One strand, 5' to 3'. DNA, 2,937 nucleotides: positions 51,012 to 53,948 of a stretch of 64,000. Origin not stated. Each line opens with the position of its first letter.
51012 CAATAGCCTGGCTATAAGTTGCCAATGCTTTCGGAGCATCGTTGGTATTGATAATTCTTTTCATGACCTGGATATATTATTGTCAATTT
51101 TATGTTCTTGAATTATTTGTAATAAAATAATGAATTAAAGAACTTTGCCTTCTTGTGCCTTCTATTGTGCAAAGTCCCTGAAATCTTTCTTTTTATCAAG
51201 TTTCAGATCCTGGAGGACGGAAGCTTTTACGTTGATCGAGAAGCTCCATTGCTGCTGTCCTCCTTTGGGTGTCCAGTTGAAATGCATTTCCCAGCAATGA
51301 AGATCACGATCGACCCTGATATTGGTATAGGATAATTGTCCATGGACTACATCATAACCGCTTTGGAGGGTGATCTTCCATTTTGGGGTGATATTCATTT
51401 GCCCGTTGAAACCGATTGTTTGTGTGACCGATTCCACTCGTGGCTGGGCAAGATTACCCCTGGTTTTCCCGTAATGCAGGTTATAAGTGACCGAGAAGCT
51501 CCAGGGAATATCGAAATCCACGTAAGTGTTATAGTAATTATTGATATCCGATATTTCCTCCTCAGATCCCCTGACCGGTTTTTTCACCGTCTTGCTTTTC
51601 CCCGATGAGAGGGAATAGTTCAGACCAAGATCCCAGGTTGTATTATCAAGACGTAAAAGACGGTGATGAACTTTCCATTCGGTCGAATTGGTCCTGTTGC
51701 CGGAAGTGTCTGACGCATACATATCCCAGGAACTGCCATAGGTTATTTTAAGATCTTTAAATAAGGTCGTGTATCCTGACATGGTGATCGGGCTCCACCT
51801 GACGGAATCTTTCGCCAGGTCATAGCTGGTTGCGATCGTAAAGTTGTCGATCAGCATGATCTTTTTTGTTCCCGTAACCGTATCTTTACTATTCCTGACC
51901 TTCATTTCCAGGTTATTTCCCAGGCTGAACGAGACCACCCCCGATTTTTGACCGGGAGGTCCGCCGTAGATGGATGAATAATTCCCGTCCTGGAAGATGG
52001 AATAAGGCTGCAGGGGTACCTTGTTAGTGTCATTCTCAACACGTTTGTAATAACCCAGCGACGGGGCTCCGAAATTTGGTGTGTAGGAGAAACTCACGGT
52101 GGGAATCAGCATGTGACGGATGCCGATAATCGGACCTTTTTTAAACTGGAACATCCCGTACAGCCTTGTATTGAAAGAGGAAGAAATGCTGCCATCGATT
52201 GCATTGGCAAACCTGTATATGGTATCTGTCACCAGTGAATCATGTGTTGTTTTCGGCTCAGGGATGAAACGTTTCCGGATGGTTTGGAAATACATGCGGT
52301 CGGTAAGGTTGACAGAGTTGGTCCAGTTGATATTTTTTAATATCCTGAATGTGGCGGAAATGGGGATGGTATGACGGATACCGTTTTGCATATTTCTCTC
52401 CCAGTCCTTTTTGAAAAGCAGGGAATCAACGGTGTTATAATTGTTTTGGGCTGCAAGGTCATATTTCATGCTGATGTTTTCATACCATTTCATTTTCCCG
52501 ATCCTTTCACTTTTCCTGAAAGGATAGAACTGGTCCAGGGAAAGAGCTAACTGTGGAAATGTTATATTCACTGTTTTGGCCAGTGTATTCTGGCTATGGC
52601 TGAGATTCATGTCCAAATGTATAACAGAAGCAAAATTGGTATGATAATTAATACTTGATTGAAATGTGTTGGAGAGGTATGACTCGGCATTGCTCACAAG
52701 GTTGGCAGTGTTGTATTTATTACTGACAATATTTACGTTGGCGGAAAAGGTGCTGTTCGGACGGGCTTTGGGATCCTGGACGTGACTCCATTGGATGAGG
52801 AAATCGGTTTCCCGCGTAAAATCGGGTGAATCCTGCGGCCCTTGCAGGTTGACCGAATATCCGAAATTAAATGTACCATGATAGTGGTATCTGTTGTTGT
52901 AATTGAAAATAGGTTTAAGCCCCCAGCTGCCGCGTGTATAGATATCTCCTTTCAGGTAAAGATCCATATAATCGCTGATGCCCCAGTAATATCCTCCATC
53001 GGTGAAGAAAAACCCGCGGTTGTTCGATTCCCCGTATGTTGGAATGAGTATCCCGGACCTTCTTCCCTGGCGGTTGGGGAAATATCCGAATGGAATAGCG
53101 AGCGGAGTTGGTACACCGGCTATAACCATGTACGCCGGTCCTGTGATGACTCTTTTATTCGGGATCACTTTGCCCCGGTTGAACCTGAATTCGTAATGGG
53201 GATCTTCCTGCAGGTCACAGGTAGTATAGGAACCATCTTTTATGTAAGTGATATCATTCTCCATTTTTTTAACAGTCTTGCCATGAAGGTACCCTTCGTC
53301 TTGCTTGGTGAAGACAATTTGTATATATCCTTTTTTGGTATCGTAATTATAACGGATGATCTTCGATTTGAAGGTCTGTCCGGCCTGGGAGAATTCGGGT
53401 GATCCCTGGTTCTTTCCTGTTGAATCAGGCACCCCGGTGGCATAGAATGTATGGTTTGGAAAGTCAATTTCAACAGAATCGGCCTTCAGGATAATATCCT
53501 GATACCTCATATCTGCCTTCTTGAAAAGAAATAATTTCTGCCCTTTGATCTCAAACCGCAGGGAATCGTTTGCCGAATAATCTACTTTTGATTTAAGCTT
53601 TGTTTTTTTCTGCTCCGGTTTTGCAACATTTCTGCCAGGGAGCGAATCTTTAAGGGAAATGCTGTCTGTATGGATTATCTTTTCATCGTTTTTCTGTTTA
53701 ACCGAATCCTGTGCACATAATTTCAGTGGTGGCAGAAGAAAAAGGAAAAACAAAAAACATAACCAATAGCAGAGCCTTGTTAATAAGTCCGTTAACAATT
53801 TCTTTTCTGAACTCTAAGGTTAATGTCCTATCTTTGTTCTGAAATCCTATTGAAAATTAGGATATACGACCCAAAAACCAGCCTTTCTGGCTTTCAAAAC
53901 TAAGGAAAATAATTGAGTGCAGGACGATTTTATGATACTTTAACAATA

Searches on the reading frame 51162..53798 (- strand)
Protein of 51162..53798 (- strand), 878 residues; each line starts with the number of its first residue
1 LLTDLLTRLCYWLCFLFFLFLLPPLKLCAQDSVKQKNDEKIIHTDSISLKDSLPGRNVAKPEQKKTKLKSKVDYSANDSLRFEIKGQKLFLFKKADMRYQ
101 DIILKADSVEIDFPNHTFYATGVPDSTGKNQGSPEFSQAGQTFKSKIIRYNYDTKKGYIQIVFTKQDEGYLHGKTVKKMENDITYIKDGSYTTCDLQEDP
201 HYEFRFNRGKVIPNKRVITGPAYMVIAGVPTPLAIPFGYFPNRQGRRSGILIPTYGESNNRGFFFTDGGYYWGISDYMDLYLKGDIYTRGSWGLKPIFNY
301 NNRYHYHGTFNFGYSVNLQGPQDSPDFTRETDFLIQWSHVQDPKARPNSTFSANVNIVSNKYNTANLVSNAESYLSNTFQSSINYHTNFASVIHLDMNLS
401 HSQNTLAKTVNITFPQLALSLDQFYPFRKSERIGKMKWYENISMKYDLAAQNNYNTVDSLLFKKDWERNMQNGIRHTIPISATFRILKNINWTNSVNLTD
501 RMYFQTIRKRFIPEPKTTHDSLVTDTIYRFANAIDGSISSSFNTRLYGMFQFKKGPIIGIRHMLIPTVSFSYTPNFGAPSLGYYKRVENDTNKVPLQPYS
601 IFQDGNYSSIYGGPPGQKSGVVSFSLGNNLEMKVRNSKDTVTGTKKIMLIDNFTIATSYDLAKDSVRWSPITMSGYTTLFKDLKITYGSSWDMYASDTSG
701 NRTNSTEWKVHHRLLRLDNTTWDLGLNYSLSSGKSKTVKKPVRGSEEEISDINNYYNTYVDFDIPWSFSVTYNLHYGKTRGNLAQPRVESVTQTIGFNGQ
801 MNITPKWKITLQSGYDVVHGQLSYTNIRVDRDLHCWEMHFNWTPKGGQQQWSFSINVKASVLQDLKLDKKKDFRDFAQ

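Call 36: search_protein_families(library=pfam, proteins=[window:51162-53798:-], max_evalue=0.00001)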
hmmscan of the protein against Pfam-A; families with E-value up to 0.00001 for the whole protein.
window:51162-53798:- (878 aa): 1 family
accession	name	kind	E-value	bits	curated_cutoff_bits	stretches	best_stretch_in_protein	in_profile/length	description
PF19838.5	LptD_2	-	1.4e-164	548.6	22.5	1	217-694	1-464/464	LptD protein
